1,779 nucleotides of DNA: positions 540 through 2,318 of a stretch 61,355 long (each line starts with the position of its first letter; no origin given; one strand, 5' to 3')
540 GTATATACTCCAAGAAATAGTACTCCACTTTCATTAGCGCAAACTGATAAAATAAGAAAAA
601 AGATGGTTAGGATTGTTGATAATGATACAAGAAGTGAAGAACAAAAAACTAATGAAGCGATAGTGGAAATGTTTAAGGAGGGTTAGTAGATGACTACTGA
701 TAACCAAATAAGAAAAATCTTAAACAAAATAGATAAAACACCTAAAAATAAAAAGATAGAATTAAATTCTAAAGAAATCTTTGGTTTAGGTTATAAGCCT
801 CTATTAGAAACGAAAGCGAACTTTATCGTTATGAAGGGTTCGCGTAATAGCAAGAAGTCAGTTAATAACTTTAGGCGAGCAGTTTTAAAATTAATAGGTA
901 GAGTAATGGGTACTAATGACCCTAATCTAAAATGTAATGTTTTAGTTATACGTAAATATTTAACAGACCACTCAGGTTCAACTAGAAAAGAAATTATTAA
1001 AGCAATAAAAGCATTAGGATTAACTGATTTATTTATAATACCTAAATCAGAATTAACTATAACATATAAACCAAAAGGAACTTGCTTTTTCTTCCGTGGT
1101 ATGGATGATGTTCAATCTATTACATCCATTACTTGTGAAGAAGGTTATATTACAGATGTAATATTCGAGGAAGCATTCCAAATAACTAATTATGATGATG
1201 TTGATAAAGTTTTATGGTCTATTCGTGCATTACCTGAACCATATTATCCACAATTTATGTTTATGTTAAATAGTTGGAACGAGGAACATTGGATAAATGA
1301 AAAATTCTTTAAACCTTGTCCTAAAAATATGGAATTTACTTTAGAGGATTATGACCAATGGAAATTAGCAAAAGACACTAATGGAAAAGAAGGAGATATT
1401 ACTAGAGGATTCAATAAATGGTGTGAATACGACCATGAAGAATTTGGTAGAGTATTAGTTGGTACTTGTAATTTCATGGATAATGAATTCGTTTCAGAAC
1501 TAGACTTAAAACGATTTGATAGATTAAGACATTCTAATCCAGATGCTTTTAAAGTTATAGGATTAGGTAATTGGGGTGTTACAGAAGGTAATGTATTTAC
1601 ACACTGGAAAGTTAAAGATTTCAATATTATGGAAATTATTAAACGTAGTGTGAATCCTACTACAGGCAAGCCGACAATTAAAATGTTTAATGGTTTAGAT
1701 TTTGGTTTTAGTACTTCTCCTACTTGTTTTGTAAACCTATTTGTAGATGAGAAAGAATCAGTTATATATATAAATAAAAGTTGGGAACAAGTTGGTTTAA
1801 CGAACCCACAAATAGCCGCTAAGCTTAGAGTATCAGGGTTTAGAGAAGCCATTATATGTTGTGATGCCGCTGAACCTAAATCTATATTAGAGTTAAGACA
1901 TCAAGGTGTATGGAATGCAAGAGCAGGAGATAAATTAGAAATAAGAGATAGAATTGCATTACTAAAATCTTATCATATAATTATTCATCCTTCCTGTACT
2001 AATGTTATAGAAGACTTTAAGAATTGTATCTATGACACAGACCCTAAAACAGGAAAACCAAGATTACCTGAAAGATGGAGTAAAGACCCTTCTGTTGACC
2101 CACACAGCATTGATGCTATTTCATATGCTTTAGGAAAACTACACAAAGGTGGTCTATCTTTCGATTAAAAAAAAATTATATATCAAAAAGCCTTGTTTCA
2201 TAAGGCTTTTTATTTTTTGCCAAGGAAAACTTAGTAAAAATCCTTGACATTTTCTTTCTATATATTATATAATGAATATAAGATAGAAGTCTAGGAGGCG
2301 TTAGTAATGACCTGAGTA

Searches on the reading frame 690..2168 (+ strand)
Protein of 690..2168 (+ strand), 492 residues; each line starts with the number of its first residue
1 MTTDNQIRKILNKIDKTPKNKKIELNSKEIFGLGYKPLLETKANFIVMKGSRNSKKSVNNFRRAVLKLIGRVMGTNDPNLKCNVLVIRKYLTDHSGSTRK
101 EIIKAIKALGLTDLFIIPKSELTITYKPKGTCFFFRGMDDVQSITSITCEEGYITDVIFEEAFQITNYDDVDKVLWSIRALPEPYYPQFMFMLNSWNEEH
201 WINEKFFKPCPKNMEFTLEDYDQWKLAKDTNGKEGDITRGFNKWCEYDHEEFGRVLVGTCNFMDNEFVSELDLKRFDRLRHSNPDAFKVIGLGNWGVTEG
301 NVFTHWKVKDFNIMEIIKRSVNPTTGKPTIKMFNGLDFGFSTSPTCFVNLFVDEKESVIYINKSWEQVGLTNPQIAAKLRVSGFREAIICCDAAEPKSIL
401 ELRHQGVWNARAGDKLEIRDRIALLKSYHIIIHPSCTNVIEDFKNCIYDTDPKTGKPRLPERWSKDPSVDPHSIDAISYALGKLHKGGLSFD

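Call 11: search_protein_families(library=pfam, proteins=[window:690-2168:+], max_evalue=0.001)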
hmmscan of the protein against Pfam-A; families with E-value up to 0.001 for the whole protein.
window:690-2168:+ (492 aa): 2 families
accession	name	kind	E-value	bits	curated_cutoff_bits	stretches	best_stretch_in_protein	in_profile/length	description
PF04466.19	Terminase_3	-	1.1e-32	113.7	23.2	1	43-293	2-200/201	Phage terminase large subunit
PF17288.8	Terminase_3C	-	7.3e-14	52.9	26.7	1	337-481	1-153/155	Terminase RNAseH like domain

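Call 96: search_dna_similar(query=window:690-2168:+, collection=phages, mode=protein, max_rows=25)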
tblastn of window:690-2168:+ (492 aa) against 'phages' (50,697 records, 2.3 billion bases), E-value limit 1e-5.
Records with a match: 1035; places in all: 1035; records where one place covers at least 80% of the query: 602.
Best place of each record, by identity: <60% 1035.
By first word of the organism name: Streptococcus 205; Staphylococcus 149; Enterococcus 88; Clostridium 63; Bacillus 50; Bacteroides 42; Acinetobacter 41; Pseudomonas 36; Listeria 33; Vibrio 28; and 58 more.
By host as written in the record: - 82; Staphylococcus aureus 39; Clostridium sporogenes ATCC-15579 30; Enterococcus faecalis 27; Acinetobacter baumannii 20; Pseudomonas aeruginosa 19; Staphylococcus pseudintermedius 15; Listeria monocytogenes 15; and 440 more.
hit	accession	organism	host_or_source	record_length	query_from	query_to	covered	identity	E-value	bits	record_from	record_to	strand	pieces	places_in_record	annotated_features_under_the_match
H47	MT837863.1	Bacteriophage sp.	human fecal samples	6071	17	492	97%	33.6%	9e-64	229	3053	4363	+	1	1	record has no annotation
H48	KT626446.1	Bacillus phage phi4B1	Bacillus thuringiensis 4B1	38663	13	488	97%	31.3%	1e-54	203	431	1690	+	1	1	terminase large subunit | terminase small subunit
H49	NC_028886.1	Bacillus phage phi4B1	Bacillus thuringiensis 4B1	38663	13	488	97%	31.3%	1e-54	203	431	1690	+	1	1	terminase large subunit | terminase small subunit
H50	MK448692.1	Streptococcus phage Javan173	Streptococcus entericus DSM_14446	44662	23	492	96%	31.5%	7e-53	198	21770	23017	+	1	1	terminase large subunit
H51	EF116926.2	Streptococcus phage SMP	Streptococcus suis capsular serotype 2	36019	19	485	95%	31.6%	1e-53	201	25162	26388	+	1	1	terminase large subunit | unknown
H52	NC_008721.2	Streptococcus phage SMP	Streptococcus suis capsular serotype 2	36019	19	485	95%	31.6%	1e-53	201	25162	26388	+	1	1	terminase large subunit | terminase small subunit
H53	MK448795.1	Streptococcus phage Javan527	Streptococcus pyogenes NZ131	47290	16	485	96%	31.2%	9e-49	186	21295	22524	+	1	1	terminase large subunit | terminase small subunit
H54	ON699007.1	Bacillus phage BC-1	Bacillus cereus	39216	13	481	95%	31.1%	2e-53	199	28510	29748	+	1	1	terminase large subunit | terminase small subunit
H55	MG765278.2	Lactobacillus phage Silenus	Lactobacillus plantarum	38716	20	484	95%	31.2%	7e-47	180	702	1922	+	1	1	terminase large subunit | terminase small subunit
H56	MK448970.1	Streptococcus phage Javan516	Streptococcus pyogenes MGAS6180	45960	16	485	96%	30.8%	4e-49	187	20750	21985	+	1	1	terminase large subunit | terminase small subunit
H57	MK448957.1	Streptococcus phage Javan484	Streptococcus pyogenes HSC5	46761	16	485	96%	30.8%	4e-49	187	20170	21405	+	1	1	terminase large subunit | terminase small subunit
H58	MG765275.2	Lactobacillus phage Bassarid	Lactobacillus plantarum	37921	20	484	95%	31.1%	3e-47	182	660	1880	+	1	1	terminase large subunit | terminase small subunit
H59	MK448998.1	Streptococcus phage Javan636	Streptococcus uberis S6261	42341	16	485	96%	30.7%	4e-48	184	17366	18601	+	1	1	terminase large subunit | terminase small subunit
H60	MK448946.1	Streptococcus phage Javan456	Streptococcus pyogenes ERR111888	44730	16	485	96%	30.5%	2e-49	188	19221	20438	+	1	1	terminase large subunit | terminase small subunit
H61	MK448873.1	Streptococcus phage Javan202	Streptococcus equinus ES1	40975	17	481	95%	30.8%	1e-50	191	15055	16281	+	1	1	terminase large subunit | terminase small subunit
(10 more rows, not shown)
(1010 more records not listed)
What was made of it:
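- Closest known: Short-repeat arrays beside the terminal repeats of T7-group phages. Different: This phage is unrelated to T7 in gene content and terminase type (calls 11, 96).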
